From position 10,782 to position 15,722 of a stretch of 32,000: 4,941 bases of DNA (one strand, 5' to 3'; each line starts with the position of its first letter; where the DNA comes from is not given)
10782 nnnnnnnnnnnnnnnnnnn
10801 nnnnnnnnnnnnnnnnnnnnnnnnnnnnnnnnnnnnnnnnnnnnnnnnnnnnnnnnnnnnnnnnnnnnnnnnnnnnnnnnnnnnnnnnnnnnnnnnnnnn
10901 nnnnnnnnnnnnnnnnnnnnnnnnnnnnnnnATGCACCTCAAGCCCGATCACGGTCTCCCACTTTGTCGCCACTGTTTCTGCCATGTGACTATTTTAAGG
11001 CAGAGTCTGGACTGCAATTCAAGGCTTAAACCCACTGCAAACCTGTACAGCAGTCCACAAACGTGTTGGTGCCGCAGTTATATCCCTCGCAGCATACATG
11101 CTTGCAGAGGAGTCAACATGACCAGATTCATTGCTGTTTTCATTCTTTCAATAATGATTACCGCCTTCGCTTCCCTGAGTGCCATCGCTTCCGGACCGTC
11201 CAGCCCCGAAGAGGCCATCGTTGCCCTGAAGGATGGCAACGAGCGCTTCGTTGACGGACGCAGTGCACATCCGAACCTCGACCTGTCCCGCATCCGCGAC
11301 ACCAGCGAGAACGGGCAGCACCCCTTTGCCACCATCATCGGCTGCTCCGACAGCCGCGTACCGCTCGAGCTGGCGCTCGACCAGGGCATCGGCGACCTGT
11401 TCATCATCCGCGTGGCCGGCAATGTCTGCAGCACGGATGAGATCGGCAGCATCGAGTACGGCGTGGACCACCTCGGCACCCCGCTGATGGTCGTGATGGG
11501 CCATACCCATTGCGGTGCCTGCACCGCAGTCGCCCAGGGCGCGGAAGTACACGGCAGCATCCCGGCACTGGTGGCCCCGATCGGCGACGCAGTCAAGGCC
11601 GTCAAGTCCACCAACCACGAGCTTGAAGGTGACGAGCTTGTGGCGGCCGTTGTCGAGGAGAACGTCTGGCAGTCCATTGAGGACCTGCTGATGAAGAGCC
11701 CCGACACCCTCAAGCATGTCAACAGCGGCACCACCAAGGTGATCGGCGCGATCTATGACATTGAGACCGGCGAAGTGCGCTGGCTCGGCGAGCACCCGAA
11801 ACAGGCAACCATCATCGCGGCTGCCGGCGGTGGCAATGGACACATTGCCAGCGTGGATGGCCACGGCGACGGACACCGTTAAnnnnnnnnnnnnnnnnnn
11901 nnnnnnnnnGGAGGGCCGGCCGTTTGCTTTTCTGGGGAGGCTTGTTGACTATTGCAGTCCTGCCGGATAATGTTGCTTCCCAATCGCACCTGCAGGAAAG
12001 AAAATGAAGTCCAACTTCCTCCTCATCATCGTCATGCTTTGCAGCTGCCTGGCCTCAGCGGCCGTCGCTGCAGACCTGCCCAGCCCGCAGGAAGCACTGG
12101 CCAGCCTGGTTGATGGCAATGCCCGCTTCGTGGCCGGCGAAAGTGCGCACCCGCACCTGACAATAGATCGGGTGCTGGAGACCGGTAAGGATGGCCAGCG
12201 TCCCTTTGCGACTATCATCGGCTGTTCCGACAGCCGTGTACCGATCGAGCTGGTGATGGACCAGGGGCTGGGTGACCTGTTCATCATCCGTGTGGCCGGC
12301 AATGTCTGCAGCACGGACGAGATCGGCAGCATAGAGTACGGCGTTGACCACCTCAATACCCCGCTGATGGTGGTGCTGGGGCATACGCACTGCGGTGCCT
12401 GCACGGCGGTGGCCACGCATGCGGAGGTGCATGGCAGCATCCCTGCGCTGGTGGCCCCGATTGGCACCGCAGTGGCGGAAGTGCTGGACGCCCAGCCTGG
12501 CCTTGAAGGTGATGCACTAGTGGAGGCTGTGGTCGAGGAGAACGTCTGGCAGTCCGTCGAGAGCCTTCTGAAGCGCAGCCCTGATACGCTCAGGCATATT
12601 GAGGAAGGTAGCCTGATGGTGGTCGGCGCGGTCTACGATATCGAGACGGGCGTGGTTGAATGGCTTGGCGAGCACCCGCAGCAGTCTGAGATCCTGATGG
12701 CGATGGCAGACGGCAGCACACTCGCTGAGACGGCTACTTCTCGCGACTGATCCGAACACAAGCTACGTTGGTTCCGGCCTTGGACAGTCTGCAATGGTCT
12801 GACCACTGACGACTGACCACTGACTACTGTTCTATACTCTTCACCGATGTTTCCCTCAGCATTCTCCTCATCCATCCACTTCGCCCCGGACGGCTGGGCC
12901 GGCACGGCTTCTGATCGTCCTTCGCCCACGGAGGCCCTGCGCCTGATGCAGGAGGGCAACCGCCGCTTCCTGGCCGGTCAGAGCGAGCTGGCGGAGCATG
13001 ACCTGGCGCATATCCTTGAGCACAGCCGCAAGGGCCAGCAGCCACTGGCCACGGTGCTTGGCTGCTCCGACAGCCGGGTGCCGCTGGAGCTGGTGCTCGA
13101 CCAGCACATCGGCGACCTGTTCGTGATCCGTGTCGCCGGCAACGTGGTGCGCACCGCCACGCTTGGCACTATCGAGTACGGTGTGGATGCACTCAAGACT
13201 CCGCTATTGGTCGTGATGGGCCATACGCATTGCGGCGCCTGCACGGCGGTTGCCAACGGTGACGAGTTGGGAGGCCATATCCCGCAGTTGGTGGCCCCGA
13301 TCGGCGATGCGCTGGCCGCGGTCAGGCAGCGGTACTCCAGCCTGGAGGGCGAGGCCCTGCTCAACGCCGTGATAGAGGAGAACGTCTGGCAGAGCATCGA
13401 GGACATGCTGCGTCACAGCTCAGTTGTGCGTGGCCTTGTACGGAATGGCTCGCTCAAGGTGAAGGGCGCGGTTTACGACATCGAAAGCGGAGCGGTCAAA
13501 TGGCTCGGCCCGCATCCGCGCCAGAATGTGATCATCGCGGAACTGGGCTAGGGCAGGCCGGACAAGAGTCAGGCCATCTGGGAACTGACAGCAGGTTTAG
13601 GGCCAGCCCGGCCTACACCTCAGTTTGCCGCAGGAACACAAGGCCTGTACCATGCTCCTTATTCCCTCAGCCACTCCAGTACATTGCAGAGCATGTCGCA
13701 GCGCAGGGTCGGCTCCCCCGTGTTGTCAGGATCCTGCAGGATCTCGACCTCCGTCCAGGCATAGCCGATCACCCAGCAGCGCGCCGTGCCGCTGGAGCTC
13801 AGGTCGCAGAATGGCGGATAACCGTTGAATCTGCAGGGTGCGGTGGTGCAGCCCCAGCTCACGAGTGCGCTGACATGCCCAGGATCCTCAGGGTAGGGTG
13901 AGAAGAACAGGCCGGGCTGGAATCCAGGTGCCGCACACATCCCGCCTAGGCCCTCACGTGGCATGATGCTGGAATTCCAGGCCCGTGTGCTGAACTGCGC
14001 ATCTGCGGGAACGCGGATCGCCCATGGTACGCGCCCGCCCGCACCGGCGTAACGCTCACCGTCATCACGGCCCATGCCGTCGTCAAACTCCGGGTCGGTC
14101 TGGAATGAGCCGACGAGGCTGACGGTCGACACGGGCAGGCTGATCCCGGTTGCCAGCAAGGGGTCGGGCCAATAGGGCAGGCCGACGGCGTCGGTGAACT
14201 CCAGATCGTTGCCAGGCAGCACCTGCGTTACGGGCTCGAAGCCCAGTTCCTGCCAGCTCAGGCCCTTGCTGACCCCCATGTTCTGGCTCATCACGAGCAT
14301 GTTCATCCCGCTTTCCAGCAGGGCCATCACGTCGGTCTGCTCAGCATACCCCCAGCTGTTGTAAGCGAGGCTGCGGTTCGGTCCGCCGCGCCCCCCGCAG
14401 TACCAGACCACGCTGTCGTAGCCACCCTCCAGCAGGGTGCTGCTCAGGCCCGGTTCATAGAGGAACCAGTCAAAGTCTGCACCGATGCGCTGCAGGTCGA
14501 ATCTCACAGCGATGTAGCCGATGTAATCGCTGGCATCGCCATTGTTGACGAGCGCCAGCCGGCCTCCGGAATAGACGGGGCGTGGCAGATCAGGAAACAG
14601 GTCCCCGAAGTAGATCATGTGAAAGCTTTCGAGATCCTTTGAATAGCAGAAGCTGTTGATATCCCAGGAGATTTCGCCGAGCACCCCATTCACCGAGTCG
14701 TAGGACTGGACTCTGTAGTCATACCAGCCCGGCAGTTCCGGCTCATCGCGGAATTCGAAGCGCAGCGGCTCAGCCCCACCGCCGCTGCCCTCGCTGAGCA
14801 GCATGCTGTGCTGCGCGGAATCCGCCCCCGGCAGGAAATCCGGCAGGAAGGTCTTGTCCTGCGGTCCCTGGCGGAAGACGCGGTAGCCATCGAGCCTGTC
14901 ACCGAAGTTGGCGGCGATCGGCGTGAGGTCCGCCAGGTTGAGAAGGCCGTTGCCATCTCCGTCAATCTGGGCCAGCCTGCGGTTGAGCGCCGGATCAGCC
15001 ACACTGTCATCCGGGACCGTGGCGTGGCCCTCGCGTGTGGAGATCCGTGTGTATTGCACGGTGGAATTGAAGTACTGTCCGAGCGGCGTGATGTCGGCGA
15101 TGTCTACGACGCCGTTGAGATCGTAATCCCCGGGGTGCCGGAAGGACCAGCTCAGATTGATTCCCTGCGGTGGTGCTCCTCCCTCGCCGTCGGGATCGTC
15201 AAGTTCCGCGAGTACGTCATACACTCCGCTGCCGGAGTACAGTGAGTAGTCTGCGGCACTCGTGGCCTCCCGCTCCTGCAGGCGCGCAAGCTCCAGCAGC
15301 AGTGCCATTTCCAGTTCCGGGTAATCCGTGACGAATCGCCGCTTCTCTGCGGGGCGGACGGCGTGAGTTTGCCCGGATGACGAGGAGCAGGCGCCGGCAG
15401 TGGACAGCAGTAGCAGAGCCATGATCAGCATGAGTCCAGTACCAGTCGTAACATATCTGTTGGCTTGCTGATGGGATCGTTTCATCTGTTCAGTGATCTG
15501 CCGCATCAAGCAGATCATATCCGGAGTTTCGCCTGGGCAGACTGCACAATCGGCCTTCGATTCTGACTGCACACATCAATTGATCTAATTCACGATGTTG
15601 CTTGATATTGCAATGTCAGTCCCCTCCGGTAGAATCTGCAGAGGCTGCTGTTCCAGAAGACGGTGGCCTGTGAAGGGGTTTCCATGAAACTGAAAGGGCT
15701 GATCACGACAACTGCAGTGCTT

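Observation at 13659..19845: Family B: lipoproteins with an atypical split dockerin-like module and a shared uncharacterised C-terminal domain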

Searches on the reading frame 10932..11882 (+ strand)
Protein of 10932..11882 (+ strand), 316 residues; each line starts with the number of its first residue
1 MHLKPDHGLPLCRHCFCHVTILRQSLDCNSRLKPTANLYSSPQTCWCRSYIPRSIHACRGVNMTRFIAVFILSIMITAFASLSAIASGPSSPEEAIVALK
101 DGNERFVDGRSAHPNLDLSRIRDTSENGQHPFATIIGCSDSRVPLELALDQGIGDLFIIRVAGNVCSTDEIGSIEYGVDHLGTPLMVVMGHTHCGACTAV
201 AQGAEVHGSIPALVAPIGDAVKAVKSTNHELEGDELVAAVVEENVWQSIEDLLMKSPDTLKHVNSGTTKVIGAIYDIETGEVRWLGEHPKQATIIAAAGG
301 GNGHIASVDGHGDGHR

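Call 8: search_protein_families(library=pfam, proteins=[window:10932-11882:+], max_evalue=0.001)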
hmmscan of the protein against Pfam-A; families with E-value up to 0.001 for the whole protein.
window:10932-11882:+ (316 aa): 1 family
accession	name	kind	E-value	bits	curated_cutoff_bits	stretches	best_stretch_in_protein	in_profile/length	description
PF00484.24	Pro_CA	-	7.7e-40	137.1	25.7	1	133-282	1-156/156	Carbonic anhydrase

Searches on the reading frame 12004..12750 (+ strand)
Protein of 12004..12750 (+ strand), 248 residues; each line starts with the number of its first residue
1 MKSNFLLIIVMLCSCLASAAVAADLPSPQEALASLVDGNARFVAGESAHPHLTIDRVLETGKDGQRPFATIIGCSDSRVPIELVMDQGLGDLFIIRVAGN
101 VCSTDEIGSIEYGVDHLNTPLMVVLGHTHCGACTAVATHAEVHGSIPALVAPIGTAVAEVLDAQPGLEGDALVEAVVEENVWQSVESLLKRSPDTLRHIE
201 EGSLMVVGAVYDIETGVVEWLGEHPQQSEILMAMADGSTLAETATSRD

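Call 8: search_protein_families(library=pfam, proteins=[window:12004-12750:+], max_evalue=0.001)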
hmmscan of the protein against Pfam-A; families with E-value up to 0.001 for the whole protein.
window:12004-12750:+ (248 aa): 1 family
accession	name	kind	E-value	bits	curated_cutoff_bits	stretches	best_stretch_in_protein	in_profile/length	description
PF00484.24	Pro_CA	-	8.7e-40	137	25.7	1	69-218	1-156/156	Carbonic anhydrase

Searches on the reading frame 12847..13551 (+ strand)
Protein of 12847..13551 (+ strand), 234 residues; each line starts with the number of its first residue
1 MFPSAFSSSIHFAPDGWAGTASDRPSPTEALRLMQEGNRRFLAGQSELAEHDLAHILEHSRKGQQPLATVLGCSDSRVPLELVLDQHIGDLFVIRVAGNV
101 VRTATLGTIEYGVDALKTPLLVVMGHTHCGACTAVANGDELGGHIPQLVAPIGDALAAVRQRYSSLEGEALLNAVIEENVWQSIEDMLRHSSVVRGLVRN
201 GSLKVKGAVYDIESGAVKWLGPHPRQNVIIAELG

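Call 9: search_protein_families(library=pfam, proteins=[window:12847-13551:+], max_evalue=0.001)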
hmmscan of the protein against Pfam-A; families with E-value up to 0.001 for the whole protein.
window:12847-13551:+ (234 aa): 1 family
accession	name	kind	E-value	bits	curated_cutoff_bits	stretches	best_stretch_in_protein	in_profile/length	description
PF00484.24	Pro_CA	-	4.3e-41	141.2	25.7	1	68-217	1-156/156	Carbonic anhydrase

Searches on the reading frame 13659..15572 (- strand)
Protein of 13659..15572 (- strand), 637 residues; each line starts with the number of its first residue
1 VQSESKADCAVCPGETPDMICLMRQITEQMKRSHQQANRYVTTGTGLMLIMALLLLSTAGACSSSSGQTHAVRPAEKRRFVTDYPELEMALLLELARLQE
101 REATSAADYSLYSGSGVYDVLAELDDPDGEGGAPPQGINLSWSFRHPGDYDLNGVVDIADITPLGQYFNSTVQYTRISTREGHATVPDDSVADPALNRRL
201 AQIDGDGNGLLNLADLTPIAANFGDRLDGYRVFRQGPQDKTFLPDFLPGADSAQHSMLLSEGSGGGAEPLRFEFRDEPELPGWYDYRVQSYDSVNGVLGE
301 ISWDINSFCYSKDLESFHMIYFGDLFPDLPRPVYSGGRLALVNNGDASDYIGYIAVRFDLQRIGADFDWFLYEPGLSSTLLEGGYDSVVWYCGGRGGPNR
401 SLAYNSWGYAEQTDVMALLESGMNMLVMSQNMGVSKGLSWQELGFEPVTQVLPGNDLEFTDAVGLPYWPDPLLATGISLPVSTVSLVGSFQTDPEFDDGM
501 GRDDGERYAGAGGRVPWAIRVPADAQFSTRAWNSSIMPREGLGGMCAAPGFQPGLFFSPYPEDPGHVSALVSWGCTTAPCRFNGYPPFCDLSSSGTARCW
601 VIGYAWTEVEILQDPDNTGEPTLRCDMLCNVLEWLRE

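Call 6: search_protein_families(library=pfam, proteins=[window:13659-15572:-], max_evalue=1)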
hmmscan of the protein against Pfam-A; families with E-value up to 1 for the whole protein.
window:13659-15572:- (637 aa): 0 families

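Call 7: search_protein_families(library=ncbifam, proteins=[window:13659-15572:-], max_evalue=1)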
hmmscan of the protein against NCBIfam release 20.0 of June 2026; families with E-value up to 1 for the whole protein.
window:13659-15572:- (637 aa): 0 families

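Call 12: search_solved_structures(query=window:13659-15485:-, max_evalue=10, show_alignments=3)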
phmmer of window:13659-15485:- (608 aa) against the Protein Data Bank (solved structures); distinct sequences matched with E-value up to 10: 95 (the best 60 are shown).
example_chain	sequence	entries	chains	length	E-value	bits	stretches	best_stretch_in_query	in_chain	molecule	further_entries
4e53_A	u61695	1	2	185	0.14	13.9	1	116-246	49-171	Calmodulin, Linker, IQ motif of Neuromodulin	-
2f2o_A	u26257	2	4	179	0.19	13.4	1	116-240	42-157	Calmodulin fused with calmodulin-binding domain of calcineurin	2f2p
4qnh_R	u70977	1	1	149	0.21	13.3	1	97-202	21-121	Calmodulin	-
9el6_C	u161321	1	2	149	0.24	13.1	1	116-202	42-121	Calmodulin-1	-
6xxx_AAA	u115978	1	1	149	0.39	12.5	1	116-202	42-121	Calmodulin-1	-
9e5c_4x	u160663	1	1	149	0.42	12.3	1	135-202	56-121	Calmodulin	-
3wfn_B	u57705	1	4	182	0.43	12.3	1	116-206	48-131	Calmodulin, Sodium channel protein type 8 subunit alpha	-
1y6w_A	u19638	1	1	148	0.49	12.1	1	139-201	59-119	Calmodulin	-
1mxe_A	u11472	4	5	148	0.52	12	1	116-202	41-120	Calmodulin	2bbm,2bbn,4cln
2lv6_A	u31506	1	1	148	0.53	12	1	116-202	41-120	Calmodulin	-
2vb6_B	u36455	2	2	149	0.53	12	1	117-202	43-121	CALMODULIN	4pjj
2bkh_B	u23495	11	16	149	0.53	12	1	116-202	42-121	CALMODULIN | AT15141p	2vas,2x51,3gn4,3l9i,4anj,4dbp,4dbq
1ooj_A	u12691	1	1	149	0.53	12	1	116-202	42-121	Calmodulin CMD-1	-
8zlw_N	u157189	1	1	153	0.54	12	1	116-202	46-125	Calmodulin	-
4e50_A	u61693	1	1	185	0.56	11.9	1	116-205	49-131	Calmodulin, Linker, IQ motif of Neurogranin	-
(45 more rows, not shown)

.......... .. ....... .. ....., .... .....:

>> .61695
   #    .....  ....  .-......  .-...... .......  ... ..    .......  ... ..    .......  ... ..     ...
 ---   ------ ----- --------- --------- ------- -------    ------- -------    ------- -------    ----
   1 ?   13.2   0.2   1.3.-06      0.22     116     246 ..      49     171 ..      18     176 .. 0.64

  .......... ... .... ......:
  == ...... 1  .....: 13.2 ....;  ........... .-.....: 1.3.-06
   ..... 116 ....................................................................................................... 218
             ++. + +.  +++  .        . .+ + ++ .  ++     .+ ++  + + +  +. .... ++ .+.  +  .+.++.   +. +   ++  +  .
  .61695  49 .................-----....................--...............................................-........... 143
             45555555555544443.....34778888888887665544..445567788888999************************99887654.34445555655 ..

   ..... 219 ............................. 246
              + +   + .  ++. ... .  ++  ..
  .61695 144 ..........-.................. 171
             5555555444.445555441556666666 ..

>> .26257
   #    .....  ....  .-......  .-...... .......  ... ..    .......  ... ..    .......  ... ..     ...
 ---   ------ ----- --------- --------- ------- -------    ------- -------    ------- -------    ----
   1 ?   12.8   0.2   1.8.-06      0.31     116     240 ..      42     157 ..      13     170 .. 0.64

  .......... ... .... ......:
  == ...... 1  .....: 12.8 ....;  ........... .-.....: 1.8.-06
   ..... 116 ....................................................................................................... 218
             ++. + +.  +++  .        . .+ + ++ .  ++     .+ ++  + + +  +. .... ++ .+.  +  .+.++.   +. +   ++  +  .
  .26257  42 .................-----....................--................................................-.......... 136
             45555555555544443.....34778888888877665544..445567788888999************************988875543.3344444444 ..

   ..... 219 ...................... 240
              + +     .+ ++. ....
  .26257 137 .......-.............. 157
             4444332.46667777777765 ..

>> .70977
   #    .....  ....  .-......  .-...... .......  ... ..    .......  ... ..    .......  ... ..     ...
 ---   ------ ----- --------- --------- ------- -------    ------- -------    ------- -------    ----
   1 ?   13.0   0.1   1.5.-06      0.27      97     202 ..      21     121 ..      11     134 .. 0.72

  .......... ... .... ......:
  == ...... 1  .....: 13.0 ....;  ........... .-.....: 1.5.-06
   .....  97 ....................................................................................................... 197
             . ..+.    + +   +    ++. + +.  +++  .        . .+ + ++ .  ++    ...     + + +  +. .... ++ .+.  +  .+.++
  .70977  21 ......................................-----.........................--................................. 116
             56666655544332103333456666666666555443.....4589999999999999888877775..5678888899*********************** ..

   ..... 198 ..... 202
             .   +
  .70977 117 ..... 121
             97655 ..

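Call 14: find_homologous_proteins(query=window:13659-15485:-, max_evalue=0.001)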
Query window:13659-15485:- (608 aa): 19 proteins with E <= 0.001 among 8000 candidates.
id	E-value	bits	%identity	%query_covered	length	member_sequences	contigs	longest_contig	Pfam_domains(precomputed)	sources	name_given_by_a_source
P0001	0.0e+0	1377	100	97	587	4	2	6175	-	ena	-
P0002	1.8e-149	517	45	98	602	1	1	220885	-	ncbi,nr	ncbi:hypothetical protein KDL44_04440 [bacterium]|nr:hypothetical protein [bacterium]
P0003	1.0e-9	56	45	15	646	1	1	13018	PF13360.14,PF13570.14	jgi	jgi:hypothetical protein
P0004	7.1e-9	53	32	25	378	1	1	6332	-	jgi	jgi:hypothetical protein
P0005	2.5e-8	51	37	19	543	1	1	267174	-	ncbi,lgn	-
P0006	2.9e-8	51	38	24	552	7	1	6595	PF00801.27,PF13927.13,PF18911.7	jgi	-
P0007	4.0e-8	51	29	35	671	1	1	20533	PF13360.14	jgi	jgi:hypothetical protein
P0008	1.2e-7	49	35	18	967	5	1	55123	PF00041.28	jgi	-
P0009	2.3e-7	48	34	31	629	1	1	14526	PF13360.14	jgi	jgi:hypothetical protein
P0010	6.8e-7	46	41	16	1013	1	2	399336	-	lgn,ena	-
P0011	8.8e-7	46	31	32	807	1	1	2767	-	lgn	-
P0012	1.1e-6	46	31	31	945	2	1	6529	PF22352.3,PF00801.27,PF06739.18,PF18911.7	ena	-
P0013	1.5e-6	45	26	30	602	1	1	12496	PF07679.23,PF13895.13,PF00801.27,PF18981.7,PF13927.13,PF18911.7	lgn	-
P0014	1.8e-6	45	39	17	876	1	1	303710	-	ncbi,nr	ncbi:hypothetical protein KDL44_01015 [bacterium]|nr:hypothetical protein [bacterium]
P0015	1.9e-6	45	38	21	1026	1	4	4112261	-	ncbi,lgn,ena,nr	ncbi:MAG: hypothetical protein H7A35_03380 [Planctomycetales bacterium]|nr:hypothetical protein [bac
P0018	3.3e-4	38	37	17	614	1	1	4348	-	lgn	-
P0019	6.9e-4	36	32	22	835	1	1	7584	-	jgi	-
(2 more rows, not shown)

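Call 61: search_protein_families(library=pfam, proteins=[P0005, P0008, P0019, P0018], max_evalue=1)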
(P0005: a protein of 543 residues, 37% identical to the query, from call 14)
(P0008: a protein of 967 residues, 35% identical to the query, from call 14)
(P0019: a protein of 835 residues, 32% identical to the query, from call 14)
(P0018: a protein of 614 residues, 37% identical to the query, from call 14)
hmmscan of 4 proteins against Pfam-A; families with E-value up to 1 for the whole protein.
P0005 (543 aa): 2 families
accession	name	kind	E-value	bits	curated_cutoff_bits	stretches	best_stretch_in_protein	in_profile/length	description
PF00963.24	Cohesin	-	0.0001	22.9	24.1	1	402-500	10-103/139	Cohesin domain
PF13627.12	LptM_cons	-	0.15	12.4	27.3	1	18-31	3-16/23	LPS-assembly lipoprotein LptM, conserved region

P0008 (967 aa): 4 families
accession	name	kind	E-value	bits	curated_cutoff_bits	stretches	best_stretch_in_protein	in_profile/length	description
PF00041.27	fn3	-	9.4e-08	32.6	25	1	475-546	11-72/84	Fibronectin type III domain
PF00404.24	Dockerin_1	-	0.00045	20.8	22.9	1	199-246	2-50/57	Dockerin type I domain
PF25059.1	FN3_DSCAM-DSCAML_C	-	0.013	16.3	39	1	509-565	34-87/89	DSCAM/DSCAML C-terminal Fn3-like domain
PF15892.11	BNR_4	-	0.031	14.1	27.3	1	576-629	220-269/272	BNR repeat-containing family member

P0019 (835 aa): 2 families
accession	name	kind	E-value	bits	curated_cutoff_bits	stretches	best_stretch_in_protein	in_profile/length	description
PF00041.27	fn3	-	0.00083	20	25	1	330-405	6-72/84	Fibronectin type III domain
PF16656.11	Pur_ac_phosph_N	-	0.2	12.7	30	1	336-403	11-82/93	Purple acid Phosphatase, N-terminal domain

P0018 (614 aa): 0 families

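Call 68: find_encoding_contigs(protein=P0005, flank=8000, max_places=3)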
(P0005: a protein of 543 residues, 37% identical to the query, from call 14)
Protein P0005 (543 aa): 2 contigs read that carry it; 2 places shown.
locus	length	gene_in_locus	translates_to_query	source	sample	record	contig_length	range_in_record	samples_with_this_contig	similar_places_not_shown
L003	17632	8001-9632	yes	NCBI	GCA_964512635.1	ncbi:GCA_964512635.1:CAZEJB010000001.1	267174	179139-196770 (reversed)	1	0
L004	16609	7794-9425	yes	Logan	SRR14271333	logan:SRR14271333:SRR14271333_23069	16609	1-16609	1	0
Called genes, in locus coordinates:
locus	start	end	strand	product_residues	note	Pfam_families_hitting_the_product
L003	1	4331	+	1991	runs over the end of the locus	PF14559:TPR_19 (faint), PF07719:TPR_2 (faint), PF13424:TPR_12 (faint)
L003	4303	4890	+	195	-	-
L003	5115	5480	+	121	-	-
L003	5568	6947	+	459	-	-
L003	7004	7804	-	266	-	PF11967:RecO_N (weak)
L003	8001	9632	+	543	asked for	-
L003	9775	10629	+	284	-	PF00398:RrnaAD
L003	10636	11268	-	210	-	-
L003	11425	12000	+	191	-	-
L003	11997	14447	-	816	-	PF01627:Hpt, PF07194:P2, PF02895:H-kinase_dim, PF02518:HATPase_c, PF01584:CheW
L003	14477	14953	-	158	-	PF13690:CheX, PF04509:CheC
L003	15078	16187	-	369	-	PF00950:ABC-3, PF01032:FecCD (weak)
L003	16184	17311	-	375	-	PF00950:ABC-3, PF01032:FecCD (weak)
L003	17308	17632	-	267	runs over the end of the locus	PF00005:ABC_tran, PF02463:SMC_N (faint), PF13304:AAA_21 (weak)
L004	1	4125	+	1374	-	?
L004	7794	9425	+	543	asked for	-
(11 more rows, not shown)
